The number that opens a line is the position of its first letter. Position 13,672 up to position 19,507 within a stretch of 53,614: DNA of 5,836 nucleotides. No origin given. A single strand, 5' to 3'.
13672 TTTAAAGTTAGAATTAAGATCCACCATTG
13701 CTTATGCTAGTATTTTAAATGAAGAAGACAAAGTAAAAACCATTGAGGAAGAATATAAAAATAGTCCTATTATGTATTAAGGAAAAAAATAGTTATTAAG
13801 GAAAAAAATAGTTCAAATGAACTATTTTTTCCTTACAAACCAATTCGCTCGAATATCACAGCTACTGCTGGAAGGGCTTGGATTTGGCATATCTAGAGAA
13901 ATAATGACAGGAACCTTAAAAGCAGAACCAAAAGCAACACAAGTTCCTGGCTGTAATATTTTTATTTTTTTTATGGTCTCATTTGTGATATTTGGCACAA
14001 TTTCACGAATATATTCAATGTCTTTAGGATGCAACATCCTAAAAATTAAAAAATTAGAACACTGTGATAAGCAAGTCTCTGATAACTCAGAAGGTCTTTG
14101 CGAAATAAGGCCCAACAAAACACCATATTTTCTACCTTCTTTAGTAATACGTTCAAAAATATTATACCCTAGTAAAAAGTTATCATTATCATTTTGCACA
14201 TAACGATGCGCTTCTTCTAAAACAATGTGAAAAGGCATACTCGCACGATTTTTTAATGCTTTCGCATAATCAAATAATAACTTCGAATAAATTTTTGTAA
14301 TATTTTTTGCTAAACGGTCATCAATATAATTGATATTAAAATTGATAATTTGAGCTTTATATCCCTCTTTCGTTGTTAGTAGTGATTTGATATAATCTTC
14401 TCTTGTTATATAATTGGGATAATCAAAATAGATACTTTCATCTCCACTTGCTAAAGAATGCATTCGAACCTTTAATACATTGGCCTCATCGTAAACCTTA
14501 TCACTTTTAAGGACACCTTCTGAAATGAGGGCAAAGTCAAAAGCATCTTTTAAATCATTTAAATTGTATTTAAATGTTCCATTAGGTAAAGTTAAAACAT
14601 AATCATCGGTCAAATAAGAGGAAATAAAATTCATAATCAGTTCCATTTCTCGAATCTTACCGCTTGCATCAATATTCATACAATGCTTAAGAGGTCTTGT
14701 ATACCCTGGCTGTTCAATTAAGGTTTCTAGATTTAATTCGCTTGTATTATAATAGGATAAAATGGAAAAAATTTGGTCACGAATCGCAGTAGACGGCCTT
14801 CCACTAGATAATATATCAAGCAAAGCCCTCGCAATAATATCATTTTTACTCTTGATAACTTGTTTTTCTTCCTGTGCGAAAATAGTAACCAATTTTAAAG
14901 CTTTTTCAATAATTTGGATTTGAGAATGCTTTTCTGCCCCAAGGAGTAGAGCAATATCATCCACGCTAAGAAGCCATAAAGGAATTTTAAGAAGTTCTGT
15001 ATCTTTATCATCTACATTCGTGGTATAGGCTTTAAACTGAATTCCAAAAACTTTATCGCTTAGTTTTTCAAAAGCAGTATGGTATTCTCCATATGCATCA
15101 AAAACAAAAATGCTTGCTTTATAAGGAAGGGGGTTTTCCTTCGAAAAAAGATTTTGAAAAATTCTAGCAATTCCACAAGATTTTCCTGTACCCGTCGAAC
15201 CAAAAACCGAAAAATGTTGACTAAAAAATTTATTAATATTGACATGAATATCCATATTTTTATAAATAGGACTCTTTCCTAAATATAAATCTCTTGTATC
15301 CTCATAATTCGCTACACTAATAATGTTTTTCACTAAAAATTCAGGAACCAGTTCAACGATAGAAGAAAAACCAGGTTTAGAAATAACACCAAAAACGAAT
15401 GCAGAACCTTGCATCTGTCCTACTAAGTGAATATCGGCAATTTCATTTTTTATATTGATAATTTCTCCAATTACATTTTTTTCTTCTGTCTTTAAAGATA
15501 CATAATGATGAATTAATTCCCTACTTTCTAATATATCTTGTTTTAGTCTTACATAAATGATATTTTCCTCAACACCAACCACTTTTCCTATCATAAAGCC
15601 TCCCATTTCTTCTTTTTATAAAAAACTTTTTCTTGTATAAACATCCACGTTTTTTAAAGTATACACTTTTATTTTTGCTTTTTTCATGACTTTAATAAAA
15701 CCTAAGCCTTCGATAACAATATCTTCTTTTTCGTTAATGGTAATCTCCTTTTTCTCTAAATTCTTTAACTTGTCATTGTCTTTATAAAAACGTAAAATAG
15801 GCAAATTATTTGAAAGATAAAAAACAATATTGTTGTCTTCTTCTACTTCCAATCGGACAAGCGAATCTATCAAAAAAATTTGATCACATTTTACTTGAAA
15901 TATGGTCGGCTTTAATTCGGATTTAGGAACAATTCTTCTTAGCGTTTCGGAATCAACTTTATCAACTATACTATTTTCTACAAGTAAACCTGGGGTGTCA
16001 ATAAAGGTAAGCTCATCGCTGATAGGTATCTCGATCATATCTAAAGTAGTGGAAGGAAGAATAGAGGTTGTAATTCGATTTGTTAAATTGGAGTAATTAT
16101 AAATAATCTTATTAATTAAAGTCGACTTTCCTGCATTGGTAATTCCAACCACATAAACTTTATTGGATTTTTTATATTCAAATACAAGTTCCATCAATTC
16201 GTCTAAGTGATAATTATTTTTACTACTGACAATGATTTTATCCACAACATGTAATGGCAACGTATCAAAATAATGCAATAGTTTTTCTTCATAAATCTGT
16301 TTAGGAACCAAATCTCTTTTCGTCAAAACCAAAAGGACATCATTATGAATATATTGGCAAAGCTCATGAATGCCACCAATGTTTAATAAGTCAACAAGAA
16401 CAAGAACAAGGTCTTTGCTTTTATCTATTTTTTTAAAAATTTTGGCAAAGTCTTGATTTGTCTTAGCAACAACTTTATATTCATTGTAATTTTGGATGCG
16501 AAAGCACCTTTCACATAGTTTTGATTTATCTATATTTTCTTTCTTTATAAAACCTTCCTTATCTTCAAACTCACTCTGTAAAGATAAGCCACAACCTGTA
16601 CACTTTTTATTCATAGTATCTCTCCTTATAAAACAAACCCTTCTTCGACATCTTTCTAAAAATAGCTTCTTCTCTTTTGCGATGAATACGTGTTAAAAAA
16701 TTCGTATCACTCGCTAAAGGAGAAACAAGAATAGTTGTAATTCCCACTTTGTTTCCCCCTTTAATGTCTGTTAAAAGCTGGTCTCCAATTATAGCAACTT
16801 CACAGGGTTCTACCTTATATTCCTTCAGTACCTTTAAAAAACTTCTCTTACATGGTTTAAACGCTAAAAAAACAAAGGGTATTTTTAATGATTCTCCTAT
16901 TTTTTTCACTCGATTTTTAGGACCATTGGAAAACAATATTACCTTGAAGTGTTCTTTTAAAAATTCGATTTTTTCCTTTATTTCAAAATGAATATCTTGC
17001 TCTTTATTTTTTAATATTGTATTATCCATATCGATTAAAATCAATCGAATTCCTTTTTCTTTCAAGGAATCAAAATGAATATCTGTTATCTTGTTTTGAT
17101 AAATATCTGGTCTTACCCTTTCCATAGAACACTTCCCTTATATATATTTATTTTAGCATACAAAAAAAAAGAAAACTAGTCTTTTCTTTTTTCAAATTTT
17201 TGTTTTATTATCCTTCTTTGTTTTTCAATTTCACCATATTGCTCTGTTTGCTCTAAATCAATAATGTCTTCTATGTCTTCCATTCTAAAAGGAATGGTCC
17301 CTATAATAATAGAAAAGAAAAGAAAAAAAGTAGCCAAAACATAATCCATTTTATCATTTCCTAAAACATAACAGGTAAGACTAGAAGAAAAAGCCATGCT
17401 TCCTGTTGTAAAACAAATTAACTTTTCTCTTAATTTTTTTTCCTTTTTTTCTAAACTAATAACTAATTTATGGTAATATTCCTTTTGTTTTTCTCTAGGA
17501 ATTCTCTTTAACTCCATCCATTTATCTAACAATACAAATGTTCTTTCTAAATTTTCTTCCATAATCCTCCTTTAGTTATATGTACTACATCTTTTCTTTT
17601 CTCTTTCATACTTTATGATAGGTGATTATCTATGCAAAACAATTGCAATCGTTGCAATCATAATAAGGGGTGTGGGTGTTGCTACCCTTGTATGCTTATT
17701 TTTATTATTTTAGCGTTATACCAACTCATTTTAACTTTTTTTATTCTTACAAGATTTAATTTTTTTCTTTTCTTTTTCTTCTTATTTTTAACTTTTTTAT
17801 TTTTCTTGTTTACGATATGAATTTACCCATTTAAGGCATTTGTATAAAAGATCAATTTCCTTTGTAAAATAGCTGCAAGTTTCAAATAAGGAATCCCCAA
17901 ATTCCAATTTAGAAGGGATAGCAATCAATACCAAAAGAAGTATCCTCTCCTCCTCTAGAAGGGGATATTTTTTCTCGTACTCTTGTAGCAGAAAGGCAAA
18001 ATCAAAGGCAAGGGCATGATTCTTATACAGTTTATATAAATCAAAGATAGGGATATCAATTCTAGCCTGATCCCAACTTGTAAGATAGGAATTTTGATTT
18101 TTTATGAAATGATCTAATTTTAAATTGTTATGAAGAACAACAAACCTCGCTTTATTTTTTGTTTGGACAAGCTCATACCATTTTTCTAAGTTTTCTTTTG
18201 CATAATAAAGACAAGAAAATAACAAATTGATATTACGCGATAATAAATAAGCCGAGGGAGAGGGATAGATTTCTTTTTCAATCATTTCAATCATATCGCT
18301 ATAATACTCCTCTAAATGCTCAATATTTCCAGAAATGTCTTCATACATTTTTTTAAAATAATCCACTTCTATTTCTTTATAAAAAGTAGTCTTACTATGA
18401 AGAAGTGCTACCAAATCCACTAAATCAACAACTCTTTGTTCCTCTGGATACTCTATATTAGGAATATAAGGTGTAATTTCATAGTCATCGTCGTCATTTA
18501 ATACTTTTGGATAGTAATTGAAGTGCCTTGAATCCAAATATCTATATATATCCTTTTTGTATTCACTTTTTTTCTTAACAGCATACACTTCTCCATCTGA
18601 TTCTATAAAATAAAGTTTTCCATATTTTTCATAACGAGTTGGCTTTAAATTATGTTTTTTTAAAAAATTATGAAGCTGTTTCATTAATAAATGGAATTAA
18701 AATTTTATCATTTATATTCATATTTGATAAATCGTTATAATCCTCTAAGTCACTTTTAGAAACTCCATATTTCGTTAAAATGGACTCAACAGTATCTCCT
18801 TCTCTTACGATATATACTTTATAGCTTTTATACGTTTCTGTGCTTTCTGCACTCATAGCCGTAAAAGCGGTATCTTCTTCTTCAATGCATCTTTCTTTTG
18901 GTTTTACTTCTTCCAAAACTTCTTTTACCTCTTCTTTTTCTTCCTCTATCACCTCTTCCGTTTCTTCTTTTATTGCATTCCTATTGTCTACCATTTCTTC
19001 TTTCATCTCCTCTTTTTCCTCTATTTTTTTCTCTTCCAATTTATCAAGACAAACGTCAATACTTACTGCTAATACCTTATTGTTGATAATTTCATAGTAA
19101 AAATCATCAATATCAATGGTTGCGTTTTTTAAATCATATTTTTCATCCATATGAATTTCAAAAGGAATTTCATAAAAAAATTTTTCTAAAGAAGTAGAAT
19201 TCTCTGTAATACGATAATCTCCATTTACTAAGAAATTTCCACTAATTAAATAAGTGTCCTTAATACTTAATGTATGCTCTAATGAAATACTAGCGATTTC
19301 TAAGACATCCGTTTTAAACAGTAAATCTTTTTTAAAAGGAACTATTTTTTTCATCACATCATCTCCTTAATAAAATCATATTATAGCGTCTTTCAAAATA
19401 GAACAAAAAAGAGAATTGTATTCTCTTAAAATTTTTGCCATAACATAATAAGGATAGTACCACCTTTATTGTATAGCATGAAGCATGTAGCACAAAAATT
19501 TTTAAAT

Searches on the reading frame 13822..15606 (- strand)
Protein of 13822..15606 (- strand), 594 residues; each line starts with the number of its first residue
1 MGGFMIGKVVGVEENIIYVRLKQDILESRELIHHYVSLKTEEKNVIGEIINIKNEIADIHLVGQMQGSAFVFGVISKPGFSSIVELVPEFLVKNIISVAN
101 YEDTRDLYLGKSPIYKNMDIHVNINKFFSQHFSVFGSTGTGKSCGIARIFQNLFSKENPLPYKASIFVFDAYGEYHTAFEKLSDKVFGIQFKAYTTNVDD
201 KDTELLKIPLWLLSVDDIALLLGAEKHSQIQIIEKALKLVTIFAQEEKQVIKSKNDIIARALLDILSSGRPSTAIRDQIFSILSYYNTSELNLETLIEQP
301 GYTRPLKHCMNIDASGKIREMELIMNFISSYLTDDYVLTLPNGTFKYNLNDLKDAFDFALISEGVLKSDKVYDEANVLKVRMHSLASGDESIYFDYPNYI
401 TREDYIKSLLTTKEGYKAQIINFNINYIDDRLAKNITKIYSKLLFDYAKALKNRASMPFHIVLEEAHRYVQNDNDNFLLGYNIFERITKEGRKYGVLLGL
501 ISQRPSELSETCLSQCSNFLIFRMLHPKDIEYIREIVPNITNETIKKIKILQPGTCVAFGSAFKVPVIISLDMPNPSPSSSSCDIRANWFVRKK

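Call 68: search_protein_families(library=padloc, proteins=[window:13822-15606:-], max_evalue=0.001)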
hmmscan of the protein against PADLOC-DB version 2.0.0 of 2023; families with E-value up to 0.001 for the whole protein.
window:13822-15606:- (594 aa): 15 families
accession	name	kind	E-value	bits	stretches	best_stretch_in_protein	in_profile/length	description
PDLC04102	HerA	-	5.9e-113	376.4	1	57-593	90-641/654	-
PDLC04105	HerA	-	1.5e-69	233.1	2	398-590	359-554/576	-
PDLC04098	HerA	-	5.1e-56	188.6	2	375-589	440-666/686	-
PDLC04106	HerA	-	9.4e-56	187.6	1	104-590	150-647/667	-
PDLC02185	HerA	-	1.2e-52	177.4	2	439-592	424-582/585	-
PDLC04097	HerA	-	1.6e-49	167.1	1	54-582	88-604/618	-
PDLC04100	HerA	-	1.4e-48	164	2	446-591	425-574/580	-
PDLC02188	HerA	-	2.2e-47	160.2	2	399-585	358-556/578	-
PDLC04103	HerA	-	2.7e-38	129.7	2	437-589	420-574/579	-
PDLC04104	HerA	-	3.4e-33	112.9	1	404-590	167-355/379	-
PDLC04101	HerA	-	2e-16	57.7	1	94-222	134-252/400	-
PDLC04107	HerA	-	2.4e-15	54.4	1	100-220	140-255/306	-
PDLC04140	mad8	-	1.7e-14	52.1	1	123-573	23-301/314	mads_8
PDLC01055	HerA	-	1.6e-11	41.8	2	105-186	135-211/532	Type III coevolved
PDLC04099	HerA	-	4.1e-10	37.3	1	95-177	136-212/214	-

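Call 69: search_protein_families(library=ncbifam, proteins=[window:13822-15606:-], max_evalue=0.00001)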
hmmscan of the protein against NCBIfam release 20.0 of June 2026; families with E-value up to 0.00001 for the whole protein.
window:13822-15606:- (594 aa): 7 families
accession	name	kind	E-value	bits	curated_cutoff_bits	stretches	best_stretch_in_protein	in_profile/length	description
NF042944.1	HerA_antiphage_2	equivalog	2.7e-48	165.1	850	2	403-589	362-560/576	anti-phage-associated helicase HerA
NF042943.1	HerA_antiphage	equivalog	9.5e-47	159.8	800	2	439-587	419-564/566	anti-phage-associated helicase HerA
NF040937.1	HerA_Thermprot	equivalog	2.7e-30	105.2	800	1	423-590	312-480/487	DNA double-strand break repair helicase HerA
NF040819.1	helicase_HerA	equivalog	2e-28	99.3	970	1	452-570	397-513/561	DNA double-strand break repair helicase HerA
NF053655.1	CedD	equivalog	3.4e-14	52.4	600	1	434-569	392-523/527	DNA-translocating ATPase CedD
NF033849.1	ser_rich_anae_1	subfamily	4.3e-12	44.2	650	1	443-533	999-1099/1163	serine-rich protein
NF041017.1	DNA_import_CedB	equivalog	1.7e-06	27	700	0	425-547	435-561/590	DNA import protein CedB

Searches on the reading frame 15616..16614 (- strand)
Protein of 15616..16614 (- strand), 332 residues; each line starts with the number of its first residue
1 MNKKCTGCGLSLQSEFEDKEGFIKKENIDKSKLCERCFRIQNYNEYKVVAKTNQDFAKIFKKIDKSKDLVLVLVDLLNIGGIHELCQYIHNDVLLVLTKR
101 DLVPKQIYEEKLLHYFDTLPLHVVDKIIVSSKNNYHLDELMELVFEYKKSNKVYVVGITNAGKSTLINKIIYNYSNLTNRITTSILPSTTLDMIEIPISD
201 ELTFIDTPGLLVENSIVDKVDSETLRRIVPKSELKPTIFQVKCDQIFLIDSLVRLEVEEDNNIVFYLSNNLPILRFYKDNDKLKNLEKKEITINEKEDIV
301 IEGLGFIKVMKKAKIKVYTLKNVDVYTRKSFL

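Call 69: search_protein_families(library=ncbifam, proteins=[window:15616-16614:-], max_evalue=0.00001)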
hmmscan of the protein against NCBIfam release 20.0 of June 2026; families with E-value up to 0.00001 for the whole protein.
window:15616-16614:- (332 aa): 11 families
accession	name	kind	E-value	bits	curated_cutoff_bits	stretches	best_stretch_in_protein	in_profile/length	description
TIGR03597.1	GTPase_YqeH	equivalog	1.8e-76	257.6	297.4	2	4-275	1-282/361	ribosome biogenesis GTPase YqeH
TIGR03596.1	GTPase_YlqF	equivalog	5.3e-11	42.4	208.2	1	90-215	48-178/276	ribosome biogenesis GTPase YlqF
TIGR03594.1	GTPase_EngA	equivalog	2.2e-10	40.2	306.7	1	120-222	132-245/432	ribosome biogenesis GTPase Der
NF000908.1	PRK00089.1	equivalog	4.4e-10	39.3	237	1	149-225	2-76/291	GTPase Era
TIGR00436.1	era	equivalog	7.5e-09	35.3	116.25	1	152-325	2-168/270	GTPase Era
TIGR03598.1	GTPase_YsxC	equivalog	2.2e-08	34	124.45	0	148-292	16-151/186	ribosome biogenesis GTP-binding protein YihA/YsxC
TIGR00231.1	small_GTP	domain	3e-07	30.3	42.5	1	150-219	3-63/164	GTP-binding protein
NF003661.0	PRK05291.1-3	equivalog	1.6e-06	27.7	380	0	152-228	218-289/448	tRNA uridine-5-carboxymethylaminomethyl(34) synthesis GTPase MnmE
TIGR03156.1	GTP_HflX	equivalog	3.7e-06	26.1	216.75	0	149-210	188-247/351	GTPase HflX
NF008956.1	PRK12299.1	equivalog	5.7e-06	25.5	300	0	139-215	147-221/327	GTPase ObgE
TIGR02729.1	Obg_CgtA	equivalog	6.1e-06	25.5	280.25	0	139-216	146-221/329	Obg family GTPase CgtA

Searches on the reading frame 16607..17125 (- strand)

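Call 69: search_protein_families(library=ncbifam, proteins=[window:16607-17125:-], max_evalue=0.00001)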
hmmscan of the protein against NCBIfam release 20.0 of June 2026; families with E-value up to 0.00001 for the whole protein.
window:16607-17125:- (172 aa): 9 families
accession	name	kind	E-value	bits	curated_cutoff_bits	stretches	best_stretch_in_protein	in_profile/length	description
TIGR01668.1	YqeG_hyp_ppase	hypoth_equivalog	3.6e-33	114.5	89.1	1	4-159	3-161/170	YqeG family HAD IIIA-type phosphatase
TIGR01662.1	HAD-SF-IIIA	subfamily_domain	2.3e-15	56.9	44.6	1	27-136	1-140/141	HAD-IIIA family hydrolase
TIGR02253.1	CTE7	subfamily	8.6e-12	45.3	169.75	1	88-135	148-195/221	TIGR02253 family HAD-type hydrolase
TIGR02254.1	YjjG_YfnB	equivalog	2.3e-08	33.8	159.9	1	53-136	106-198/223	YjjG family noncanonical pyrimidine nucleotidase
TIGR01452.1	PGP_euk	subfamily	3.8e-07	29.8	201.95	1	90-134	202-246/279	phosphoglycolate/pyridoxal phosphate family phosphatase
TIGR01460.1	HAD-SF-IIA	subfamily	5.5e-07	29.6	100.15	1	90-135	197-244/246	HAD-IIA family hydrolase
TIGR01549.1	HAD-SF-IA-v1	subfamily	8e-07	29.6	23.3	1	20-128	38-149/149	HAD-IA family hydrolase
NF053830.1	RUBPPhHalo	equivalog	1.5e-06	28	330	1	90-140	159-209/234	ribulose-1,5-bisphosphate 5-phosphatase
TIGR01656.1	Histidinol-ppas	subfamily_domain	3.3e-06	27.1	84.15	0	90-132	102-143/149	histidinol-phosphate phosphatase domain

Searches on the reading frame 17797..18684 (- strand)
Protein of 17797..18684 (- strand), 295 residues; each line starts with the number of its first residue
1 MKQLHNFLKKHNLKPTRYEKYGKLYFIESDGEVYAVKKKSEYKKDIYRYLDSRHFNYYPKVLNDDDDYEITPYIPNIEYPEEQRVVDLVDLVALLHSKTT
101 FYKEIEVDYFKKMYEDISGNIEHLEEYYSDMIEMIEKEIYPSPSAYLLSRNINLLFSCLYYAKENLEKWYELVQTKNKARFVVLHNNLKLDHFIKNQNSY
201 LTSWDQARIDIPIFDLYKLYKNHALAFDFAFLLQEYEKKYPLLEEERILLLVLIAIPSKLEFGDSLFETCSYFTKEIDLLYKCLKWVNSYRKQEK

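Call 69: search_protein_families(library=ncbifam, proteins=[window:17797-18684:-], max_evalue=0.00001)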
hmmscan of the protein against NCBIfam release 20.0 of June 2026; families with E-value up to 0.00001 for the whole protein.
window:17797-18684:- (295 aa): 2 families
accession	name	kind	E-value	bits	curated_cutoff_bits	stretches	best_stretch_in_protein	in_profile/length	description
TIGR02904.1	spore_ysxE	equivalog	5.4e-26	91.6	263.55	1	6-259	3-281/309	spore coat protein YsxE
TIGR02906.1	spore_CotS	subfamily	5.3e-07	28.9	172.7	1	40-259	46-273/314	CotS family spore coat protein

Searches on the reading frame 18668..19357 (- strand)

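Call 69: search_protein_families(library=ncbifam, proteins=[window:18668-19357:-], max_evalue=0.00001)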
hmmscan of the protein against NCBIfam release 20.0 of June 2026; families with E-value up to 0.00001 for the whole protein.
window:18668-19357:- (229 aa): 2 families
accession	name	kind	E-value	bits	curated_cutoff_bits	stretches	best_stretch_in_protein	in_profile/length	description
TIGR02907.1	spore_VI_D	equivalog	8.3e-09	35.5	169.85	1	142-218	262-338/344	stage VI sporulation protein D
NF008652.0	PRK11649.1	equivalog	4.6e-06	25.6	341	1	131-216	46-136/439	murein DD-endopeptidase MepM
